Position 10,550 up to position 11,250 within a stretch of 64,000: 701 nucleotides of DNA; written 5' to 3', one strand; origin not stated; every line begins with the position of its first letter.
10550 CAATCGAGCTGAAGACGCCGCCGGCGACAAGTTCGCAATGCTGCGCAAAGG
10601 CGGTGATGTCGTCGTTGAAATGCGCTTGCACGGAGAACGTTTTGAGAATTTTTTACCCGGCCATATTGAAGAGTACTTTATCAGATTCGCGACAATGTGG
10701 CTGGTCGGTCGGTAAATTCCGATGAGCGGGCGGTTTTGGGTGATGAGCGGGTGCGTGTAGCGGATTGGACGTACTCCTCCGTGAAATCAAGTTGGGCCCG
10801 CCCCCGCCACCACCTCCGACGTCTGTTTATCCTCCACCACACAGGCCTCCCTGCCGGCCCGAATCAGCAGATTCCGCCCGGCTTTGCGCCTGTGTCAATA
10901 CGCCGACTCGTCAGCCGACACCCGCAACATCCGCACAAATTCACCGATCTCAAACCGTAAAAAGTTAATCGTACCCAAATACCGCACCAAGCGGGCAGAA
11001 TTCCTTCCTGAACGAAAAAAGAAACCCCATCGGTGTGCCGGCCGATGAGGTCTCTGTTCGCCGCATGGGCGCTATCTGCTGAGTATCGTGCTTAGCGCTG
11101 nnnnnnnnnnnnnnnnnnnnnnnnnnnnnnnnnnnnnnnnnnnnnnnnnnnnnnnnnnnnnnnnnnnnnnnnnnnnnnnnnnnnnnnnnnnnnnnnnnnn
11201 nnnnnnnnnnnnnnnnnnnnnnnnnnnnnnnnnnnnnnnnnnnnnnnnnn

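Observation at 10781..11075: A ~300-nt noncoding element downstream of giant gene A is more conserved with its copy near gene B than the genes themselves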

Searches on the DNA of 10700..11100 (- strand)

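Call 20: search_rna_families(source=window, start=10700, end=11100, threshold=evalue, max_evalue=10, show_alignments=3)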
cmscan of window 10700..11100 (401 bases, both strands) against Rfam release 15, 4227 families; matches with E-value up to 10: 2.
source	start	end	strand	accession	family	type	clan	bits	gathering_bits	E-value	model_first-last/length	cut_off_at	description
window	10714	10766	+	RF01141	sR18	Gene; snRNA; snoRNA; CD-box;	-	11.8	45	3.6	1-56/56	no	Small nucleolar RNA sR18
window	11041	11084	+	RF01131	sR47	Gene; snRNA; snoRNA; CD-box;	CL00132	10.5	40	5.5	1-55/55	no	Small nucleolar RNA sR47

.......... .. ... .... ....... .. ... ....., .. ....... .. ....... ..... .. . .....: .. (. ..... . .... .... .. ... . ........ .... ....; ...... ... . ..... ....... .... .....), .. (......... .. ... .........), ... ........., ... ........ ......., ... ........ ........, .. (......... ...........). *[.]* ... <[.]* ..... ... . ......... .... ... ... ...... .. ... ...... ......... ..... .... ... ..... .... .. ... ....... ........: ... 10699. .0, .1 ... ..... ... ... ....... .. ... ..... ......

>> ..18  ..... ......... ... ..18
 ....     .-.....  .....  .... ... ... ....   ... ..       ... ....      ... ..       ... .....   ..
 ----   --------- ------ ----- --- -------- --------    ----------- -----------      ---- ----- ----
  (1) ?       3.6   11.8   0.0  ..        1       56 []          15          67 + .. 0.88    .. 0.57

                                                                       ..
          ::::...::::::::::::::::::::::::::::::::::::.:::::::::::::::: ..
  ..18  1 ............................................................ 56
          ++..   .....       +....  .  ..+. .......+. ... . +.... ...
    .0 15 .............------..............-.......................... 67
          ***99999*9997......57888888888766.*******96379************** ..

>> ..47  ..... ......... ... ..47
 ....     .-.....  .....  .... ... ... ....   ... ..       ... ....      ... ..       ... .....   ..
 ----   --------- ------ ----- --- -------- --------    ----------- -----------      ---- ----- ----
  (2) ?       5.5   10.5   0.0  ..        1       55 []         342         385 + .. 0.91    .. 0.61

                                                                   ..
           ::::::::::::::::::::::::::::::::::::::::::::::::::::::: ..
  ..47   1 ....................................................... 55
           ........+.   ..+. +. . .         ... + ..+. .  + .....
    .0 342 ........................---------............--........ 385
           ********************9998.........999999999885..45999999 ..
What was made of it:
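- On Any described RNA family (Rfam 15): Only two chance-level snoRNA hits (E 3.6 and 5.5) in 10700-11100 at E up to 10 (call 20).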

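Call 65: search_dna_similar(query=window:10745-11000:-, collection=plasmids, mode=distant, max_evalue=0.001, max_rows=10)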
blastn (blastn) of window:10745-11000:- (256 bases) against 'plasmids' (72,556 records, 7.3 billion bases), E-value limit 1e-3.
No match.

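Call 66: search_dna_similar(query=window:10745-11000:-, collection=phages, mode=distant, max_evalue=0.001, max_rows=10)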
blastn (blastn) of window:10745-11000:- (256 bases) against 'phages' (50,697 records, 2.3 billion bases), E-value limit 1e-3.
No match.
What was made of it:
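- Tried and rejected: Plasmid and phage BLAST: no match (calls 65, 66).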

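Call 67: build_rna_model(alignment_id=A4, structure=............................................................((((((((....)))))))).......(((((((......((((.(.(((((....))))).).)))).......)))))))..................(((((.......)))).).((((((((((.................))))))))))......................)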
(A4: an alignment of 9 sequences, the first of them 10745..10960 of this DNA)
Model R1 built from alignment A4 (9 sequences, 238 columns); structure: as given.
model positions 214; base pairs 40; branch points 3; effective number of sequences 1.6; information 0.591 bits per position. Calibrated on 0.2 Mb of random sequence (short: E-values are rough).
structure used (alignment columns):
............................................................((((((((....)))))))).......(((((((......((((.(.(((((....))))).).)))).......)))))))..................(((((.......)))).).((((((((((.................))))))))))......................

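Call 68: search_with_rna_model(model_id=R1, source=window, filters=off, max_evalue=10)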
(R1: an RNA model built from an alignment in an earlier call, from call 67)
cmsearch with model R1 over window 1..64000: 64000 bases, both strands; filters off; matches with E-value up to 10: 16.
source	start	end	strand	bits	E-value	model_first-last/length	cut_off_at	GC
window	10747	10960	-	247.1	1.9e-69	1-214/214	no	0.61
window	33359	33572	-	246.5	2.8e-69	1-214/214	no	0.57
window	10839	10894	+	16.4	0.0021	66-121/214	no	0.68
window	33451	33506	+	15.9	0.0028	66-121/214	no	0.62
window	30816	30898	+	8.9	0.29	1-214/214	no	0.59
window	55396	55453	-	7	1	1-214/214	no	0.41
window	24090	24117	-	6.5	1.3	80-107/214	no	0.75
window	57916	58043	-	5.9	2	1-214/214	no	0.56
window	52612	52625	-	4.7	4.6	44-57/214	no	0.93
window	39455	39470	-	4.3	5.7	86-101/214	no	0.5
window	25622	25648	-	4.2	6.4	163-189/214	no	0.44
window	15679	15727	-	4.1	6.8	1-214/214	no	0.57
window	49810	49856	-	4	7.1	1-214/214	no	0.57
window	47356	47407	-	3.8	8.3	1-214/214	no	0.4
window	32068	32087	+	3.5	9.8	83-104/214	no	0.6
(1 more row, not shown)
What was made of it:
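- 10765..10930 (-): Copy A, conserved core: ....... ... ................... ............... The covariance model scores 247 bits (call 68).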
